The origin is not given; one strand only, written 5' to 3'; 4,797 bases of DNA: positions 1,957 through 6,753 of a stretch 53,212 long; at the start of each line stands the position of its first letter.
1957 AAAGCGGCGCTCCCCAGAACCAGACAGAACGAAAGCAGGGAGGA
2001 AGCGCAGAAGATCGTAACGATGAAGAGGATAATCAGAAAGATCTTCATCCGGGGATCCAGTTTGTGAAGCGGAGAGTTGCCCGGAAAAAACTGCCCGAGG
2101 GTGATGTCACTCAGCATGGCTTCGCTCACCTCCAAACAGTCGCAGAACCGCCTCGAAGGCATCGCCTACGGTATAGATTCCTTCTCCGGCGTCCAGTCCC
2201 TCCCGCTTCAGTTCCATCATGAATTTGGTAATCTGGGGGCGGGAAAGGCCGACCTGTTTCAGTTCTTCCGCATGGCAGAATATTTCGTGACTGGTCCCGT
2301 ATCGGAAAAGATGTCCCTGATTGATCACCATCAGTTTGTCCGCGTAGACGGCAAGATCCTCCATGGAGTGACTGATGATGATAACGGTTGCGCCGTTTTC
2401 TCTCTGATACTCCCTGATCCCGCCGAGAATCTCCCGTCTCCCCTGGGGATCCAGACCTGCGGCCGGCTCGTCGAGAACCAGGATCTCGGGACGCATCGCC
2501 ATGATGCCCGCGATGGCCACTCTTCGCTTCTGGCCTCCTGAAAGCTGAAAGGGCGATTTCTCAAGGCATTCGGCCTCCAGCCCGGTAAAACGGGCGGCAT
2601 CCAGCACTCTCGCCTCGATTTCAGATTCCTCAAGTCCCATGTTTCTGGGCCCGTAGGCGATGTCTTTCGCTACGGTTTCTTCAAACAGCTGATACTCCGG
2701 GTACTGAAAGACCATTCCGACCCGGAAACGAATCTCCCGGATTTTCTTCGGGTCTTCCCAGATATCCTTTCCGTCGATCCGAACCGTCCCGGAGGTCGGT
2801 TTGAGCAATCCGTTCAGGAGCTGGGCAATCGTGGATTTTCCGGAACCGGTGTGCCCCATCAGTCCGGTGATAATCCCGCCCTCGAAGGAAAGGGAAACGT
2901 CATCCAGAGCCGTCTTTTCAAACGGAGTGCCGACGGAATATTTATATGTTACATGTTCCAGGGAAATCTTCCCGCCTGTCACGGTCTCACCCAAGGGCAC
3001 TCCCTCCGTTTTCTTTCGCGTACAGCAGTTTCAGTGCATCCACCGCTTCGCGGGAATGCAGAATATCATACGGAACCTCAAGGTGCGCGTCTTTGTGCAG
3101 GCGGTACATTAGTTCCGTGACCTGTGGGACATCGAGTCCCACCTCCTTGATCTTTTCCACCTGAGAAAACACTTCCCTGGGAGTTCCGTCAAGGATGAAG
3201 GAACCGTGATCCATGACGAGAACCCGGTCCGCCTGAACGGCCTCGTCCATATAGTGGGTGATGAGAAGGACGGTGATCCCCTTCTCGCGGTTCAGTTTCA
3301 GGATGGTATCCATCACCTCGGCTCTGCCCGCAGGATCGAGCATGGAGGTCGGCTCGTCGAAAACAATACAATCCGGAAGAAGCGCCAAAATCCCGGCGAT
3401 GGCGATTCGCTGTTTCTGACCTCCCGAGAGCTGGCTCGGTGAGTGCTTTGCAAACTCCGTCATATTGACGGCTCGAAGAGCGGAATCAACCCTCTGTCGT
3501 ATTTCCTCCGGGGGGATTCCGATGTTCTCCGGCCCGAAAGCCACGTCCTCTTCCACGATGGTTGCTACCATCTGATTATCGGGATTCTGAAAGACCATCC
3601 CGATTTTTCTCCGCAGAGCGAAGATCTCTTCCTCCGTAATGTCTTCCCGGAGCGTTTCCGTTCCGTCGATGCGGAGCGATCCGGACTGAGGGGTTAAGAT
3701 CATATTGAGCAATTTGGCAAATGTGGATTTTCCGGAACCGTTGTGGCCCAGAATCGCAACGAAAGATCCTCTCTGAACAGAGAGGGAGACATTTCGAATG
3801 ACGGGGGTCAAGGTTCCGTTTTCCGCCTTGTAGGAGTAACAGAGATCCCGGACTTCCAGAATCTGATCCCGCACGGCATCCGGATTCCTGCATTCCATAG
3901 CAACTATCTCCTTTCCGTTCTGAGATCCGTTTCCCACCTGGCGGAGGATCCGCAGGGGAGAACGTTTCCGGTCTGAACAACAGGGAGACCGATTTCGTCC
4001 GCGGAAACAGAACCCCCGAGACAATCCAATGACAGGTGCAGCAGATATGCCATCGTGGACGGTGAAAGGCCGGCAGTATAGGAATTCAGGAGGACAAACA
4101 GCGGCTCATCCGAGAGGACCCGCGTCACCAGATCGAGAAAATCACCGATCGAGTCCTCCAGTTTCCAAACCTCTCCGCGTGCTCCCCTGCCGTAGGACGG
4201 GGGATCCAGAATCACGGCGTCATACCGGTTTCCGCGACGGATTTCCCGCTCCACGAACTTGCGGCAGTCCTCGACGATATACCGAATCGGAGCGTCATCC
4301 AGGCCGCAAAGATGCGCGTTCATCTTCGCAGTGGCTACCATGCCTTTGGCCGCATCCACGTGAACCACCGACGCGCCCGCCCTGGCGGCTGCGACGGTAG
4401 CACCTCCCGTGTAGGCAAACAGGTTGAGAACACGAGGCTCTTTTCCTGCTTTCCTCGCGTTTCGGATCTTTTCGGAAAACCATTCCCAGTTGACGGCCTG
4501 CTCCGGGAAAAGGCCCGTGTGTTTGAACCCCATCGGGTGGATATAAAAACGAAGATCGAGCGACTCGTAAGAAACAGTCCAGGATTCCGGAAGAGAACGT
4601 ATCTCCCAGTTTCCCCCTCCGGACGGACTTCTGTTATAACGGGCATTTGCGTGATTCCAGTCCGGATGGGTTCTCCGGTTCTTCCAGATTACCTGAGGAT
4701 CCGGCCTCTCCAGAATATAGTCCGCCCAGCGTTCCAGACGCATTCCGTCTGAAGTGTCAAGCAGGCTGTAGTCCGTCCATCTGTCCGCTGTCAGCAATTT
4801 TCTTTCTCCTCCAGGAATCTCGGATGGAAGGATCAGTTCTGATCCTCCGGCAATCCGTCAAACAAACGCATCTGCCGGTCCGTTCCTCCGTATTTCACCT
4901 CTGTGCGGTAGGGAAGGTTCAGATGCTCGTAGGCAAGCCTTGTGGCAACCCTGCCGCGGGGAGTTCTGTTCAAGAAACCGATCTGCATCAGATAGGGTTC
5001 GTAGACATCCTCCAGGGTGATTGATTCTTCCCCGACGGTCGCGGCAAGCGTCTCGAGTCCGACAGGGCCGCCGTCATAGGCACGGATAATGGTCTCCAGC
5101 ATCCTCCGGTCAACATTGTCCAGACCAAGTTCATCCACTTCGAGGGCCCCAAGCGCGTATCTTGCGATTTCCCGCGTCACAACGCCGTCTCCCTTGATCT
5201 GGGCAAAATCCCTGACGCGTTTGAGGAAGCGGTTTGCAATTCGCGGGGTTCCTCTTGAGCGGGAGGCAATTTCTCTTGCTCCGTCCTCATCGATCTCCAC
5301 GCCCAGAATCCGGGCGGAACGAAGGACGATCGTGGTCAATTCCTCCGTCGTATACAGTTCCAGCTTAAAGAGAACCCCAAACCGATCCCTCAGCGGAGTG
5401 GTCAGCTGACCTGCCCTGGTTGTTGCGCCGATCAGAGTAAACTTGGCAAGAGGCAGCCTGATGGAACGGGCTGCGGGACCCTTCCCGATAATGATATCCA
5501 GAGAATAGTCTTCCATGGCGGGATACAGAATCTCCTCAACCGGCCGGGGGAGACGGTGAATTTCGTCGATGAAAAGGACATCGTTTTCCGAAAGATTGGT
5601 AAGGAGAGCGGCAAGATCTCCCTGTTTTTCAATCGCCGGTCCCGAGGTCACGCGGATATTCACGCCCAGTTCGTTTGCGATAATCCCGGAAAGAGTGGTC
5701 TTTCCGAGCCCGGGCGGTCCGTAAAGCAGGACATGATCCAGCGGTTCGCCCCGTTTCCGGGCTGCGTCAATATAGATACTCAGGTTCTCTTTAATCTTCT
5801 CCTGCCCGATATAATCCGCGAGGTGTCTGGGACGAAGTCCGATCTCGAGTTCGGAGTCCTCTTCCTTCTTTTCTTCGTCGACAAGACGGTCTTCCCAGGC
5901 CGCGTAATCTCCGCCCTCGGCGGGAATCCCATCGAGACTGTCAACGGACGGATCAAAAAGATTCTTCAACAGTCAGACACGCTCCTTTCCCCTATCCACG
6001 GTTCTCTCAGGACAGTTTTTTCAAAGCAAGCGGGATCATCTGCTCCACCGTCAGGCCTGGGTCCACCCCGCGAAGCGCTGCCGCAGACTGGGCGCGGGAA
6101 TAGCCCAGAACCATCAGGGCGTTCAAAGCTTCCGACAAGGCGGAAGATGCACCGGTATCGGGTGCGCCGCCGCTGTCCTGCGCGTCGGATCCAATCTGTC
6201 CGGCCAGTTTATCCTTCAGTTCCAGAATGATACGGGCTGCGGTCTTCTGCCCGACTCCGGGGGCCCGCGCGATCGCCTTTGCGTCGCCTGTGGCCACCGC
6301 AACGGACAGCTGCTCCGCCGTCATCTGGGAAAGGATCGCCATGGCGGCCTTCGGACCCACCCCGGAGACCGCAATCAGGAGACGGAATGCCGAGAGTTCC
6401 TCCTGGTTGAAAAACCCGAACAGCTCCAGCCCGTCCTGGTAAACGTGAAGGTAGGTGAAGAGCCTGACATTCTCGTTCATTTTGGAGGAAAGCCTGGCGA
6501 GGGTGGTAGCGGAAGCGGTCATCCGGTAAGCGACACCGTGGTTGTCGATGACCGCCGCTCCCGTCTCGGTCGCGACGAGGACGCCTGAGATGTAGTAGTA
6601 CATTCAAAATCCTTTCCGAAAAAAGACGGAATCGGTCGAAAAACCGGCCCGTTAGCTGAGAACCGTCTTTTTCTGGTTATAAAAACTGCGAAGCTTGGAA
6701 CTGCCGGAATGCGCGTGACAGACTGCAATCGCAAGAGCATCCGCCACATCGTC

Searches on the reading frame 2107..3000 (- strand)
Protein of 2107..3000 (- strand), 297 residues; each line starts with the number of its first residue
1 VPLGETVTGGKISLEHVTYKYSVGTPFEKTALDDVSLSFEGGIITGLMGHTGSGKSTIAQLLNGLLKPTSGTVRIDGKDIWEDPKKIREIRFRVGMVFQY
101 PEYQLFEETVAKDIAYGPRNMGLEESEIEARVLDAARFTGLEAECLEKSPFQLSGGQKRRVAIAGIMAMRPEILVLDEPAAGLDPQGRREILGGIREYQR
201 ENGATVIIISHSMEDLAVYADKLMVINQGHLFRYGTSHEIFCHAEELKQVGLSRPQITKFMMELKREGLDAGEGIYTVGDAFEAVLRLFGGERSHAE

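Call 84: search_protein_families(library=pfam, proteins=[window:2107-3000:-], max_evalue=0.00001)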
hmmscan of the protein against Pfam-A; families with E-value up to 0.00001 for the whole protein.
window:2107-3000:- (297 aa): 4 families
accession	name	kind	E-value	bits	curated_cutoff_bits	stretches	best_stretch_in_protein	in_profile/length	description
PF00005.33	ABC_tran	-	2.7e-31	109.4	25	1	32-180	1-136/137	ABC transporter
PF13304.12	AAA_21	-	1.4e-11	45.4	27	1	150-213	235-300/304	AAA domain, putative AbiEii toxin, Type IV TA system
PF02463.25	SMC_N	-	1.1e-07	32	40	1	37-225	20-210/220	RecF/RecN/SMC N terminal domain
PF13175.12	AAA_15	-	4.7e-06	26.9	32.1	0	32-108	14-94/374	AAA ATPase domain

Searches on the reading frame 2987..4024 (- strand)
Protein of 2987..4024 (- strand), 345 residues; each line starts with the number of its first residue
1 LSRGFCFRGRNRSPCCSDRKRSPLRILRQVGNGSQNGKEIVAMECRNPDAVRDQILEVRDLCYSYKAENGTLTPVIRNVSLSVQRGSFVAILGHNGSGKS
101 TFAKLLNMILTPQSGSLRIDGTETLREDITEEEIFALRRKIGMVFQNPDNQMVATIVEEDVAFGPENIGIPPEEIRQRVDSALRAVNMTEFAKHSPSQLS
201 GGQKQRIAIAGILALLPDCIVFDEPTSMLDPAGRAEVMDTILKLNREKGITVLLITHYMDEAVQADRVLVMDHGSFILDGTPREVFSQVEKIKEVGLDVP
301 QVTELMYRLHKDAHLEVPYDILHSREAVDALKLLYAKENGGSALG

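Call 84: search_protein_families(library=pfam, proteins=[window:2987-4024:-], max_evalue=0.00001)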
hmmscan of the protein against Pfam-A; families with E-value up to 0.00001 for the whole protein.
window:2987-4024:- (345 aa): 3 families
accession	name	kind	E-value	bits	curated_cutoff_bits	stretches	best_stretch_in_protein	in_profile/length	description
PF00005.33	ABC_tran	-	1.2e-32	113.8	25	1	77-227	2-137/137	ABC transporter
PF02463.25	SMC_N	-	4.7e-12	46.2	40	1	87-269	25-209/220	RecF/RecN/SMC N terminal domain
PF13304.12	AAA_21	-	1.4e-10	42.2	27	0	195-257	234-298/304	AAA domain, putative AbiEii toxin, Type IV TA system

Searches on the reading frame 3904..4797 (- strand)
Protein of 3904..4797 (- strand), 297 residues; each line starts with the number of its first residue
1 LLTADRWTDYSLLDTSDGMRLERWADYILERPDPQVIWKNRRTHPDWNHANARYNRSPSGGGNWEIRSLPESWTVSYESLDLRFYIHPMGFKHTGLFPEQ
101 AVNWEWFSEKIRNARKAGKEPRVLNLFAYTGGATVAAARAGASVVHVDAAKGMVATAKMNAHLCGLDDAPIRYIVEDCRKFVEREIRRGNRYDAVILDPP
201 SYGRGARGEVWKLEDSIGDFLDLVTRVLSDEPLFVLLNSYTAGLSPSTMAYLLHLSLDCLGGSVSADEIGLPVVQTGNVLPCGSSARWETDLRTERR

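Call 84: search_protein_families(library=pfam, proteins=[window:3904-4797:-], max_evalue=0.00001)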
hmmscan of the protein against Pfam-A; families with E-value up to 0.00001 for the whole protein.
window:3904-4797:- (297 aa): 2 families
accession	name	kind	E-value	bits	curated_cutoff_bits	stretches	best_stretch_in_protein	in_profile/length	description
PF10672.15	Methyltrans_SAM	-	3.2e-15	56.6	27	1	63-206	76-210/286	S-adenosylmethionine-dependent methyltransferase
PF03602.21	Cons_hypoth95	-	4.2e-07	30.2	24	1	116-200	38-122/182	Conserved hypothetical protein 95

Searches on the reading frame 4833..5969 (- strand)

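Call 84: search_protein_families(library=pfam, proteins=[window:4833-5969:-], max_evalue=0.00001)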
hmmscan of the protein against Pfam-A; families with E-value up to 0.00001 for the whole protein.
window:4833-5969:- (378 aa): 5 families
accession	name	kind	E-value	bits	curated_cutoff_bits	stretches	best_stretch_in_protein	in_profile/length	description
PF05496.18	RuvB_N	-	1.3e-81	272.4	27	1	45-203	1-159/159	Holliday junction DNA helicase RuvB P-loop domain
PF17864.7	AAA_lid_4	-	3.1e-33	113.8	27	1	206-279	1-74/74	RuvB AAA lid domain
PF05491.19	RuvB_C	-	2.9e-24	85.2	24.7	1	280-351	1-72/72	RuvB C-terminal winged helix domain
PF00004.35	AAA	-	8.8e-21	75.2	21.2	1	80-204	1-130/131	ATPase family associated with various cellular activities (AAA)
PF07728.20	AAA_5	-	1.3e-08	35.4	22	1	79-197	1-139/139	AAA domain (dynein-related subfamily)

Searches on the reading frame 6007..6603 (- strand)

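Call 84: search_protein_families(library=pfam, proteins=[window:6007-6603:-], max_evalue=0.00001)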
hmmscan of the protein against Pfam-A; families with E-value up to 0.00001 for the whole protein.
window:6007-6603:- (198 aa): 3 families
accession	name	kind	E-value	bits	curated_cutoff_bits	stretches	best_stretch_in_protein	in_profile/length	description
PF14520.12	HHH_5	-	3.1e-17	63.2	27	1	73-131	1-57/57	Helix-hairpin-helix domain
PF01330.27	RuvA_N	-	6.2e-17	61.9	23.6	1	1-63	1-61/61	RuvA N terminal domain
PF07499.19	RuvA_C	-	3.3e-12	47.1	24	1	155-198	2-47/47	RuvA, C-terminal domain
